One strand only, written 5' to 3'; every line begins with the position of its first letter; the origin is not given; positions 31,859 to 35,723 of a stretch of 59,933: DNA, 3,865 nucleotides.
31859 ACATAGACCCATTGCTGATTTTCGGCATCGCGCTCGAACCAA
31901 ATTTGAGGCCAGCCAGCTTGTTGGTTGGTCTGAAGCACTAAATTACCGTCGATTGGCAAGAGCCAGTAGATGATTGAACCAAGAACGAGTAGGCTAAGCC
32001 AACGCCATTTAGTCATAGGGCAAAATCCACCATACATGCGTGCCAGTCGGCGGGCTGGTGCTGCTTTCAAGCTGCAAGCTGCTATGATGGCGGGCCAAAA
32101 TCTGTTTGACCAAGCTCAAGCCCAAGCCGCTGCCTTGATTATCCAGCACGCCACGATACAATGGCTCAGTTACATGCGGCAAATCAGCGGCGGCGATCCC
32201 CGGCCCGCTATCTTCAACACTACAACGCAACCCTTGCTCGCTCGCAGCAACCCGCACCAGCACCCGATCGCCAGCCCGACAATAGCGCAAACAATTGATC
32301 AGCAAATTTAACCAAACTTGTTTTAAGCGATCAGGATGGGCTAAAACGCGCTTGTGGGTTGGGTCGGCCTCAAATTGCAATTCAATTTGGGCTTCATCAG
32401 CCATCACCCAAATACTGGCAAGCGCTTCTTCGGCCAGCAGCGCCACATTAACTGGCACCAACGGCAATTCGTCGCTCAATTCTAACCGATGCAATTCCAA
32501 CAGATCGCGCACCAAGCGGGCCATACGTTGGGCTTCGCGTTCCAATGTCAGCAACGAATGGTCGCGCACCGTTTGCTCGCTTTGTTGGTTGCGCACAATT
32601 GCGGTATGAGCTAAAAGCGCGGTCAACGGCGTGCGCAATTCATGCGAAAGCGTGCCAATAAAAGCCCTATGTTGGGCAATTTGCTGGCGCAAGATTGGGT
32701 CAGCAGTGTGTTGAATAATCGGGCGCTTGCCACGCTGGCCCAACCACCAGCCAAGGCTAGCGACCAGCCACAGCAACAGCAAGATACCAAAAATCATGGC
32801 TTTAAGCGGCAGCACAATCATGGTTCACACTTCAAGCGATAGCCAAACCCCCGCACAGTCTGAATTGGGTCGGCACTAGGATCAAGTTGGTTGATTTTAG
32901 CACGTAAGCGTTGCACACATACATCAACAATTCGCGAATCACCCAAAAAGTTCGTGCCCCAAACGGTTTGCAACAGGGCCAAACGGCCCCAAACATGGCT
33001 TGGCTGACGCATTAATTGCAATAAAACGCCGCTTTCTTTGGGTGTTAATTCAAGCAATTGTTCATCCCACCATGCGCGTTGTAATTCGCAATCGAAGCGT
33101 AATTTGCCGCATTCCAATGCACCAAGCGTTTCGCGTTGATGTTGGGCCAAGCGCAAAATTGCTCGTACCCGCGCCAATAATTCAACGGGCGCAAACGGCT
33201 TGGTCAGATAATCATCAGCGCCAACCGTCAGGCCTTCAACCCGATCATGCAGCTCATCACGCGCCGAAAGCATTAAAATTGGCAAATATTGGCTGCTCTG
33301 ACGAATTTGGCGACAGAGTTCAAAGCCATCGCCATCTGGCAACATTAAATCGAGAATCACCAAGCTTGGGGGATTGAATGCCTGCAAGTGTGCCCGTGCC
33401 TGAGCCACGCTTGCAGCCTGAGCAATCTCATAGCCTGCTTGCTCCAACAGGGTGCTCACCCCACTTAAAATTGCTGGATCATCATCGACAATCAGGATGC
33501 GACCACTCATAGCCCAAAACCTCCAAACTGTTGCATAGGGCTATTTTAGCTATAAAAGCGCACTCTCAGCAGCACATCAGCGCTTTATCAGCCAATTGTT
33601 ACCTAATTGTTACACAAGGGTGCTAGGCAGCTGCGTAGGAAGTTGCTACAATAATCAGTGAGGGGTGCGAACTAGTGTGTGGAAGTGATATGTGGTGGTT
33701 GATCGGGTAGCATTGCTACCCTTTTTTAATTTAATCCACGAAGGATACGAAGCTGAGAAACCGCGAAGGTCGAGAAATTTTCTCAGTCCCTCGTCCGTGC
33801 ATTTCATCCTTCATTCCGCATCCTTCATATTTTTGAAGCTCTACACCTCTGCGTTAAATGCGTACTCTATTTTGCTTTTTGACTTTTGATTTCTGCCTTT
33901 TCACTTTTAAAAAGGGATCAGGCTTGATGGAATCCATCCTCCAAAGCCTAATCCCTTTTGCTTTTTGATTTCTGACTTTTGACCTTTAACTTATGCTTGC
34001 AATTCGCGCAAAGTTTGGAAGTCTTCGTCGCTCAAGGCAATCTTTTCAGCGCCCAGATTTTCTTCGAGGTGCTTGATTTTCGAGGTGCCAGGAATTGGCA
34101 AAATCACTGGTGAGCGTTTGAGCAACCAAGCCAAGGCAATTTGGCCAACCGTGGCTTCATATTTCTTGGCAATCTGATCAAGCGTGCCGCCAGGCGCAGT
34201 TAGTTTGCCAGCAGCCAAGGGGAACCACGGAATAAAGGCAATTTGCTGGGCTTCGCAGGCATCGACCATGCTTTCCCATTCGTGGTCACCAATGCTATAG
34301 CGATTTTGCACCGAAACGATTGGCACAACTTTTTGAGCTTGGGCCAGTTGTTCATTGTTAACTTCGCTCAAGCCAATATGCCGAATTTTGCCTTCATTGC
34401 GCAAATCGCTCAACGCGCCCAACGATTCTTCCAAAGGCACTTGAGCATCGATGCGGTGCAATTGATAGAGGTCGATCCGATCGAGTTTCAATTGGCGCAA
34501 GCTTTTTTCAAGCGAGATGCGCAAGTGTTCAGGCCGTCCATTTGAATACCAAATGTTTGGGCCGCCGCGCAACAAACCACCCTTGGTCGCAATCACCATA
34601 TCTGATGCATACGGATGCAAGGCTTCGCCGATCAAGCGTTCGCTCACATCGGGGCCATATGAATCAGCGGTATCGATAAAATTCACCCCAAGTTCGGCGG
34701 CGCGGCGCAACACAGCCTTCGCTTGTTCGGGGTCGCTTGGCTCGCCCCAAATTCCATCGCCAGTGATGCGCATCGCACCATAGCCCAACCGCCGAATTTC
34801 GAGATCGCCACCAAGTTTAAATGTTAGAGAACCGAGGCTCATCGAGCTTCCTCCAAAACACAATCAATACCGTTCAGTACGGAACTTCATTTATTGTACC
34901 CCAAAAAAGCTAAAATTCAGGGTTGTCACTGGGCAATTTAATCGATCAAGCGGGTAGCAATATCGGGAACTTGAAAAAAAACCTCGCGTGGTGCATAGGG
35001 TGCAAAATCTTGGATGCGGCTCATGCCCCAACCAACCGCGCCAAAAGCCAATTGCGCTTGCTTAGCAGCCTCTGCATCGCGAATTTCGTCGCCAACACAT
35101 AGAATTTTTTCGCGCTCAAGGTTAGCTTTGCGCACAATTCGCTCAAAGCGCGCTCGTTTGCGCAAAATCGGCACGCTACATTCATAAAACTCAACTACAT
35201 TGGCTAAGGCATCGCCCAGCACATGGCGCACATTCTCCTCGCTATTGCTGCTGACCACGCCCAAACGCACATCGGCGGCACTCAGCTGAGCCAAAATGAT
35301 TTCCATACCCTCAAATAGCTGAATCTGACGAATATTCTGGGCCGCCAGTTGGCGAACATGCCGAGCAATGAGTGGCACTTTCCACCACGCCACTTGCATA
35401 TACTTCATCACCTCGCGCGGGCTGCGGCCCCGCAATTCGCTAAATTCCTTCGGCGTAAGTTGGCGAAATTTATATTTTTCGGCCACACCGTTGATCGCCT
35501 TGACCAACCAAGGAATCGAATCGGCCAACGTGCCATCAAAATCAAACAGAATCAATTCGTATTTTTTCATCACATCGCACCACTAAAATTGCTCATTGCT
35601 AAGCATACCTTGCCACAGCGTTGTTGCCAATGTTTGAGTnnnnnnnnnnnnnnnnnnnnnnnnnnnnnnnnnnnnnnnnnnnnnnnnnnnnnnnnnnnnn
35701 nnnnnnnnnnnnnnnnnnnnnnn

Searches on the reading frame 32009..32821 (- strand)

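Call 32: search_protein_families(library=pfam, proteins=[window:32009-32821:-], max_evalue=0.001)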
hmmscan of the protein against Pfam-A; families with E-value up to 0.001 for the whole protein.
window:32009-32821:- (270 aa): 3 families
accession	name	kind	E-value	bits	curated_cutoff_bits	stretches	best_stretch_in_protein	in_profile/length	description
PF02518.31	HATPase_c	-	5.6e-21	75.5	26.4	1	162-269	2-109/111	Histidine kinase-, DNA gyrase B-, and HSP90-like ATPase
PF00512.31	HisKA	-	1.1e-12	48.3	26.9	1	51-114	2-64/66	His Kinase A (phospho-acceptor) domain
PF13581.12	HATPase_c_2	-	2.1e-06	28.2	27.4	1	174-244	40-111/127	Histidine kinase-like ATPase domain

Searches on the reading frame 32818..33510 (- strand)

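Call 32: search_protein_families(library=pfam, proteins=[window:32818-33510:-], max_evalue=0.001)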
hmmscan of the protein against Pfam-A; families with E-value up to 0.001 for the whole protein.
window:32818-33510:- (230 aa): 2 families
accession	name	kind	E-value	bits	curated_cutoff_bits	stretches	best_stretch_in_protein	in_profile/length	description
PF00072.30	Response_reg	-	8.4e-32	110.1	30.2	1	5-116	1-111/111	Response regulator receiver domain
PF00486.34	Trans_reg_C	-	3e-21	75.7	26.2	1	152-226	3-77/77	Transcriptional regulatory protein, C terminal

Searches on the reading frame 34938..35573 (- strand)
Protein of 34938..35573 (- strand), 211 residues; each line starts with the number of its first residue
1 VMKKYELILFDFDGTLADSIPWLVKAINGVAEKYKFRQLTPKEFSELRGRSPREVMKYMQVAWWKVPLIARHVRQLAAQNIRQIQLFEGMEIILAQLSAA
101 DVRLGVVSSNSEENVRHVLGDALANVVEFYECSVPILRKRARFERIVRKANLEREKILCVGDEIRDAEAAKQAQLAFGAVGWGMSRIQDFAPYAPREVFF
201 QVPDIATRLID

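Call 32: search_protein_families(library=pfam, proteins=[window:34938-35573:-], max_evalue=0.001)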
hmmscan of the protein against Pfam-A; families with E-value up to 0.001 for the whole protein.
window:34938-35573:- (211 aa): 4 families
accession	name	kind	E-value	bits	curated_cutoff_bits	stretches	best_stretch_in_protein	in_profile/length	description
PF13419.12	HAD_2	-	3.7e-32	112.3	23.8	1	8-180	1-178/178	Haloacid dehalogenase-like hydrolase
PF00702.32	Hydrolase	-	1.3e-16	62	26.4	1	6-173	2-190/191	haloacid dehalogenase-like hydrolase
PF12710.13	HAD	-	1.3e-08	35.9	27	1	8-171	1-189/189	haloacid dehalogenase-like hydrolase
PF13242.12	Hydrolase_like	-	0.00042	20.6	22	1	143-199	10-69/75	HAD-hyrolase-like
